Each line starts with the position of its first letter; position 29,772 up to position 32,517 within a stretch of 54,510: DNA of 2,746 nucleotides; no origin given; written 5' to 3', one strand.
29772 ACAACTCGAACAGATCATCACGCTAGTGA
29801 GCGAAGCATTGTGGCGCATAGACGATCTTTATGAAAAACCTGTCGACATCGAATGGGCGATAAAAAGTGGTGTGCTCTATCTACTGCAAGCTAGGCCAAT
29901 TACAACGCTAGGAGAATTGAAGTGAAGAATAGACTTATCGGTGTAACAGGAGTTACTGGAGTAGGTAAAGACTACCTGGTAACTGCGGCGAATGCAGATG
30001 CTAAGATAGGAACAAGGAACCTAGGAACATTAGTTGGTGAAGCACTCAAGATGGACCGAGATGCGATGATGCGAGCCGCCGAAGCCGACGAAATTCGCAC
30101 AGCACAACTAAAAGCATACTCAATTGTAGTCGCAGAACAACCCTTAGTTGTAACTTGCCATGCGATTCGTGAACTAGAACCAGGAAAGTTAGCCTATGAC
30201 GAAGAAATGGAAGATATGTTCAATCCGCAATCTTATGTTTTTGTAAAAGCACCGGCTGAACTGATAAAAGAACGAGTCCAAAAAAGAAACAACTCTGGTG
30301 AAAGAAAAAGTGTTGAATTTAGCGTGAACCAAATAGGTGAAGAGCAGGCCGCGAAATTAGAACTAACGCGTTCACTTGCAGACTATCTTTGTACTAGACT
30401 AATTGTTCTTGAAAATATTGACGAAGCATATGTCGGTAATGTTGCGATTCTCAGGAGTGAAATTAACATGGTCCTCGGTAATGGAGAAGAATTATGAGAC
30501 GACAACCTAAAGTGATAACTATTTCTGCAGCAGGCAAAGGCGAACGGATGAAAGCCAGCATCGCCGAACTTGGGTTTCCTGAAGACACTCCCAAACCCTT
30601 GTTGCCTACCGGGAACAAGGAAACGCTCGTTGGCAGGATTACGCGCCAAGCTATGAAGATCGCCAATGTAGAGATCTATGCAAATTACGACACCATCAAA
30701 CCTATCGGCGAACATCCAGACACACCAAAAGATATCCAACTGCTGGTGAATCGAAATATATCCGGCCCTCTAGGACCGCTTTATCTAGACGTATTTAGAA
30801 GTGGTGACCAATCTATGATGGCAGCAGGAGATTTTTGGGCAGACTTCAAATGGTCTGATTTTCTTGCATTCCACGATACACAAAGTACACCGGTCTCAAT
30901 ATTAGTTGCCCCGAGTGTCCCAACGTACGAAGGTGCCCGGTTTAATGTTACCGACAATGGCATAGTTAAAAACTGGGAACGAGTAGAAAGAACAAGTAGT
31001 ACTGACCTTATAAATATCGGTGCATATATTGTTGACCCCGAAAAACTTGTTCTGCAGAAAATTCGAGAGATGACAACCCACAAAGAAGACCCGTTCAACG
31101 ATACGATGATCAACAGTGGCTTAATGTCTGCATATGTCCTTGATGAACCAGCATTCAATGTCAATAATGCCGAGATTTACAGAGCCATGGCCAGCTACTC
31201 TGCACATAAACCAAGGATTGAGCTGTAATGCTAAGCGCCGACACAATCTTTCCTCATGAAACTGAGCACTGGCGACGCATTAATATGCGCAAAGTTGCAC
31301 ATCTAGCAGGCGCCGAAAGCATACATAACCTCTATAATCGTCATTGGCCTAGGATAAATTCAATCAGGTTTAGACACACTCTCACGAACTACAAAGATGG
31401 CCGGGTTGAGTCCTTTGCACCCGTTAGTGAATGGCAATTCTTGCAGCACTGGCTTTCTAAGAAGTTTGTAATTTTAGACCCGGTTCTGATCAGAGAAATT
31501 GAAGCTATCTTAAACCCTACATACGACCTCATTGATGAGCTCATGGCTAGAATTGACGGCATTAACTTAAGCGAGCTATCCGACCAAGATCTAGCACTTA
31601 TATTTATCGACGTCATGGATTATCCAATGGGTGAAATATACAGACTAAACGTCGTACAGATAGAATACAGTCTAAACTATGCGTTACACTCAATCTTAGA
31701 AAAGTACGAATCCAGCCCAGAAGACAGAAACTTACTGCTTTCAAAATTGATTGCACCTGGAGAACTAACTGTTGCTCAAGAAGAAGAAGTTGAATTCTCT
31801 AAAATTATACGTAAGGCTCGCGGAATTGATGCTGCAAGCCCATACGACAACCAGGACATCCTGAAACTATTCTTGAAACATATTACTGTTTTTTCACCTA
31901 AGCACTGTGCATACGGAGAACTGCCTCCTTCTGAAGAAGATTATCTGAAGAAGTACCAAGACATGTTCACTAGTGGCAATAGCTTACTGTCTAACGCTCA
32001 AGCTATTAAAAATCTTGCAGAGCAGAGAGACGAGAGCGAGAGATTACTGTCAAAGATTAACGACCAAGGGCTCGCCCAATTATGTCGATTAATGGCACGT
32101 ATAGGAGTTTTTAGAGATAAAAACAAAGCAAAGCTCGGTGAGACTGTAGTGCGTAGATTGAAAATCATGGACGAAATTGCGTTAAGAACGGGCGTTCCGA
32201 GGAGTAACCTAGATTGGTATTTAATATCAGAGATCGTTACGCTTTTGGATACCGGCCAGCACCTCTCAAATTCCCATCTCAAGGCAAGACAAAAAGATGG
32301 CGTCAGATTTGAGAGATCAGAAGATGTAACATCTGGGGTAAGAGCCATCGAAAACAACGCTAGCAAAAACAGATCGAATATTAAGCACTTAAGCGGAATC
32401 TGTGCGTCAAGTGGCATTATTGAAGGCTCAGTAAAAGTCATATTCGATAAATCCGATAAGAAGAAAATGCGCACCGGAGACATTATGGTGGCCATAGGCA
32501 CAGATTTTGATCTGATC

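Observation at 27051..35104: Ten-gene coupled operon on a mobile island: candidate pathway for a phosphoramidate or PAPS-like activated-group donor, built from an unusual part set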

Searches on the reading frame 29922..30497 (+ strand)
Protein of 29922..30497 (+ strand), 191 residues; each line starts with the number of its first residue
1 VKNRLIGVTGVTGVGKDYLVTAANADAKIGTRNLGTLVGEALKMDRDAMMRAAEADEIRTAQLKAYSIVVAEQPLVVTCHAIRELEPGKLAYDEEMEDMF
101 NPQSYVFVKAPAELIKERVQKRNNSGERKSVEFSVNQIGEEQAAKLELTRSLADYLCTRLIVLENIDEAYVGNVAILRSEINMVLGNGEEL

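Call 3: search_protein_families(library=pfam, proteins=[window:29922-30497:+], max_evalue=0.1)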
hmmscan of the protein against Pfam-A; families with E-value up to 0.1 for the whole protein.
window:29922-30497:+ (191 aa): 3 families
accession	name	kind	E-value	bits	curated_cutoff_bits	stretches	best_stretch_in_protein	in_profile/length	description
PF13207.12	AAA_17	-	1.2e-05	26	27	1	9-128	1-128/136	AAA domain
PF13238.12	AAA_18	-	0.00026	21.9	29.4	1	6-130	1-119/128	AAA domain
PF13671.12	AAA_33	-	0.0064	17.2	27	1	102-130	98-126/143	AAA domain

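Call 4: search_protein_families(library=ncbifam, proteins=[window:29922-30497:+], max_evalue=0.1)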
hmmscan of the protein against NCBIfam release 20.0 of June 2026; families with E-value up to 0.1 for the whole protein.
window:29922-30497:+ (191 aa): 1 family
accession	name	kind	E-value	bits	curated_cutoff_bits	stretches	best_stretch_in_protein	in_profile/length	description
TIGR01359.1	UMP_CMP_kin_fam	subfamily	0.066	13.1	207.6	1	91-128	95-132/185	UMP-CMP kinase family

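Call 10: search_protein_families(library=padloc, proteins=[window:29922-30497:+], max_evalue=0.01)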
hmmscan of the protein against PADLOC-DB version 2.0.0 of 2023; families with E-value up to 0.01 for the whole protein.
window:29922-30497:+ (191 aa): 1 family
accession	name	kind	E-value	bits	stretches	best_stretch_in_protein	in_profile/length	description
PDLC02911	VakA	-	0.00034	19.2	1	5-125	4-115/163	-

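Call 11: search_protein_families(library=phrogs, proteins=[window:29922-30497:+], max_evalue=0.01)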
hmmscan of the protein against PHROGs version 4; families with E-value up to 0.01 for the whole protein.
window:29922-30497:+ (191 aa): 1 family
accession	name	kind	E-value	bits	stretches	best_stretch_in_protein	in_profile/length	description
phrog_761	-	other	0.0011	19.7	1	1-127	17-160/362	thymidylate kinase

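Call 61: search_solved_structures(query=A5, max_evalue=5)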
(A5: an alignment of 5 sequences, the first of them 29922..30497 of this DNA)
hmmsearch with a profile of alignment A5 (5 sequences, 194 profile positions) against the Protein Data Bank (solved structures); distinct sequences matched with E-value up to 5: 10.
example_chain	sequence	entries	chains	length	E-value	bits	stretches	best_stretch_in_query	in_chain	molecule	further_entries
1ki9_A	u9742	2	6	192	1.8e-10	44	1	1-179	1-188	adenylate kinase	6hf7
6pjw_A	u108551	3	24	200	7.6e-09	38.7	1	1-182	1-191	Adenylate kinase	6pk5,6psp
9cm0_0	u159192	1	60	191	1.4e-08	37.8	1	7-176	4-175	Novel designed icosahedral nanoparticle I3-A7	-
3h86_B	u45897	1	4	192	6.4e-08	35.7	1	1-180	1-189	Adenylate kinase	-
1kht_A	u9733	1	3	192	3.7e-06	29.9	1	1-179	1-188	adenylate kinase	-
6ln3_A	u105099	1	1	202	4.8e-05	26.3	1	5-122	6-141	Adenylate kinase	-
1t9h_A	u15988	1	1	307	0.54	13.1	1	5-44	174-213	Probable GTPase engC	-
8idv_B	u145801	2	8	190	1.2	12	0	138-175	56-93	Cell filamentation protein Fic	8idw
5wde_A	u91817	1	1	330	1.4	11.8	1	7-49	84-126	Kinesin-like protein KIFC3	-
7kik_A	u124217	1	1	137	1.6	11.5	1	25-60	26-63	Replication-associated protein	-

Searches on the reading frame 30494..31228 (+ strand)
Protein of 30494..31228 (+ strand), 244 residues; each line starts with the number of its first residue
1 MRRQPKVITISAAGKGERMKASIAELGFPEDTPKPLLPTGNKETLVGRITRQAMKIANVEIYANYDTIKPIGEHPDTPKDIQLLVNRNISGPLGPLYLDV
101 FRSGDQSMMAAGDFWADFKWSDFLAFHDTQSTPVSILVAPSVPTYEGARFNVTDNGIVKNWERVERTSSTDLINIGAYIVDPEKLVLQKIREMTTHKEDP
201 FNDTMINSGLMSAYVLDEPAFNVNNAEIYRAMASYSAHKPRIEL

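Call 3: search_protein_families(library=pfam, proteins=[window:30494-31228:+], max_evalue=0.1)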
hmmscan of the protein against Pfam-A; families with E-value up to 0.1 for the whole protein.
window:30494-31228:+ (244 aa): 1 family
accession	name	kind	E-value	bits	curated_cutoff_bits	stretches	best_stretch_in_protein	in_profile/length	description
PF12804.13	NTP_transf_3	-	0.021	15.4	27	1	10-96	3-76/160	MobA-like NTP transferase domain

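Call 4: search_protein_families(library=ncbifam, proteins=[window:30494-31228:+], max_evalue=0.1)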
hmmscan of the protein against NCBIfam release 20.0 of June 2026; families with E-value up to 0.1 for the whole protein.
window:30494-31228:+ (244 aa): 3 families
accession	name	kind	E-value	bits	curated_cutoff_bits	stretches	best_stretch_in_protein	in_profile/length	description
TIGR03992.1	Arch_glmU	subfamily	6.5e-07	28.6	292.1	1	10-195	5-183/393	bifunctional sugar-1-phosphate nucleotidylyltransferase/acetyltransferase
NF052502.1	man1P_GTase_Rv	exception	0.0021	17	440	1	30-190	19-182/352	mannose-1-phosphate guanylyltransferase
NF045761.1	NAMPUrTaseMurU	equivalog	0.0095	15.8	250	1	10-50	5-39/226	N-acetylmuramate alpha-1-phosphate uridylyltransferase MurU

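Call 10: search_protein_families(library=padloc, proteins=[window:30494-31228:+], max_evalue=0.01)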
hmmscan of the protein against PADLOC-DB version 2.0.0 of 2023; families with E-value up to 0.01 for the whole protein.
window:30494-31228:+ (244 aa): 0 families

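Call 11: search_protein_families(library=phrogs, proteins=[window:30494-31228:+], max_evalue=0.01)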
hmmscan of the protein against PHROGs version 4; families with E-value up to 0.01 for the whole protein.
window:30494-31228:+ (244 aa): 0 families

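Call 28: search_solved_structures(query=window:30494-31228:+, max_evalue=1)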
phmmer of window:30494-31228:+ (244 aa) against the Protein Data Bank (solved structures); distinct sequences matched with E-value up to 1: 4.
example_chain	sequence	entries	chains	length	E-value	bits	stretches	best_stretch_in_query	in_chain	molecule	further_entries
8yre_D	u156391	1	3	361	0.0049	19.5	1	32-204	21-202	Mannose-1-phosphate guanylyltransferase 1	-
7x8j_A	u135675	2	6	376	0.0052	19.4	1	32-204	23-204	Mannose-1-phosphate guanylyltransferase 1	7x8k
7d72_K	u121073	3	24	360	0.0071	19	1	31-212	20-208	Mannose-1-phosphate guanyltransferase beta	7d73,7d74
6plj_A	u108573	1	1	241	0.15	14.7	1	9-116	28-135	nucleotidyl transferase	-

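Call 89: search_solved_structures(query=A7, max_evalue=0.1)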
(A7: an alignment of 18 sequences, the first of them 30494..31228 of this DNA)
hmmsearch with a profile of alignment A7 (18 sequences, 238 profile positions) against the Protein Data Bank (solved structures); distinct sequences matched with E-value up to 0.1: 67 (the best 60 are shown).
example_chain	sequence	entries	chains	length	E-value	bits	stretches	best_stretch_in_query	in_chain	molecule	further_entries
7d72_K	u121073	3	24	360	6.5e-18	68.2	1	8-225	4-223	Mannose-1-phosphate guanyltransferase beta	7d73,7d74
7whr_B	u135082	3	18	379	5.4e-17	65.2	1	7-227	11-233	Nucleotidyl transferase family protein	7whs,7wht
7x8j_A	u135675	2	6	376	1.1e-13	54.3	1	7-227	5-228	Mannose-1-phosphate guanylyltransferase 1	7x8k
8yre_D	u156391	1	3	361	1.2e-13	54.3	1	8-227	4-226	Mannose-1-phosphate guanylyltransferase 1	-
8x7s_B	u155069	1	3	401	2.4e-10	43.4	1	6-187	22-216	UTP--glucose-1-phosphate uridylyltransferase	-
6jq8_A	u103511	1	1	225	6.5e-10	42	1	5-181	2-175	Putative 6-deoxy-D-mannoheptose pathway protein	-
5xhw_A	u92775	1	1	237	7.3e-10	41.8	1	4-181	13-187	Putative 6-deoxy-D-mannoheptose pathway protein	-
1tzf_A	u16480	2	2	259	2.7e-09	40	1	6-213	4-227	Glucose-1-phosphate cytidylyltransferase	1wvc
7d72_A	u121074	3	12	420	5.7e-07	32.4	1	6-184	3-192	Mannose-1-phosphate guanyltransferase alpha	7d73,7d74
4y7t_A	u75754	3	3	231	9.4e-07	31.7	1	7-122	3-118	Nucleotidyl transferase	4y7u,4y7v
4aaw_A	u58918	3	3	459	1.5e-06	31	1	8-184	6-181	BIFUNCTIONAL PROTEIN GLMU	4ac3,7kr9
1hm0_A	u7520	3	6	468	3.6e-06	29.7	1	8-184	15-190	N-ACETYLGLUCOSAMINE 1-PHOSPHATE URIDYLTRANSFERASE | UDP-N-ACETYLGLUCOSAMINE-1-PHOSPHATE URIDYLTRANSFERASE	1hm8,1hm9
1g95_A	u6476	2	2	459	3.7e-06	29.7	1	8-184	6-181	N-ACETYLGLUCOSAMINE-1-PHOSPHATE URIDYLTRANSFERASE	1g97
9y3p_I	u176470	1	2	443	1.1e-05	28.2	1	6-135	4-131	Translation initiation factor eIF2B subunit gamma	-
6caj_J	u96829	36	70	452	1.1e-05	28.1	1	6-135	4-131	Translation initiation factor eIF-2B subunit gamma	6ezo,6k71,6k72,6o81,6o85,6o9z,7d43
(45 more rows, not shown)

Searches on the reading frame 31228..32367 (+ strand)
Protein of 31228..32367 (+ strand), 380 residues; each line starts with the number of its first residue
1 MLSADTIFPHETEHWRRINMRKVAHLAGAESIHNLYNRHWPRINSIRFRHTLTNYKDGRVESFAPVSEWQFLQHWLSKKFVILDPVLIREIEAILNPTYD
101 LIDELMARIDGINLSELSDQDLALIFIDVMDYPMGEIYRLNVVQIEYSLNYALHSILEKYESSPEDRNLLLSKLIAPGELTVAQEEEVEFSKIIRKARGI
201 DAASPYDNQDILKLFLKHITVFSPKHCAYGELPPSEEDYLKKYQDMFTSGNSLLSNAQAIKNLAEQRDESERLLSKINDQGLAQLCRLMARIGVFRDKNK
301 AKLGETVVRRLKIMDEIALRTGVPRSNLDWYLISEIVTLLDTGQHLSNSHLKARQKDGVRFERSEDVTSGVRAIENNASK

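Call 77: search_dna_similar(query=window:31228-32367:+, collection=plasmids, mode=protein, max_evalue=0.001, max_rows=15)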
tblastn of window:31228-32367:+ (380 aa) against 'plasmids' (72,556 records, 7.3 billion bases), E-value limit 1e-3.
No match.

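Call 91: search_protein_representatives(protein=window:31228-32367:+)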
Query: 380 residues. Proteins with E-value up to 0.001 (for the whole library): 97; up to 1e-10: 82; up to 1e-30: 34. The best 97 are listed.
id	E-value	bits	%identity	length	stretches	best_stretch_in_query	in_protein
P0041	2.2e-134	464.4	54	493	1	3-375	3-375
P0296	4.5e-101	354.8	56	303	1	7-290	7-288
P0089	1.7e-80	287.1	40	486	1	12-376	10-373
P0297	7.7e-70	252.0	83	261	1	232-377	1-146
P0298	6.2e-63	229.3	39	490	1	15-367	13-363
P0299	3.5e-61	223.5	39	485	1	12-367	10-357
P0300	6.6e-58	212.8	34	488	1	13-372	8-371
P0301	9.4e-57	209.0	40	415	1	11-366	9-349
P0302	2.6e-55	204.2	35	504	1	12-373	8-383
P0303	2.9e-55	204.1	36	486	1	13-367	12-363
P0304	1.5e-54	201.8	37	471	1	12-371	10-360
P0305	2.8e-53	197.6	36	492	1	13-373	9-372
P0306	9.3e-52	192.5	36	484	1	10-366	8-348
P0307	3.2e-51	190.8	33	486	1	15-365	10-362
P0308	3.5e-51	190.7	32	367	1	13-366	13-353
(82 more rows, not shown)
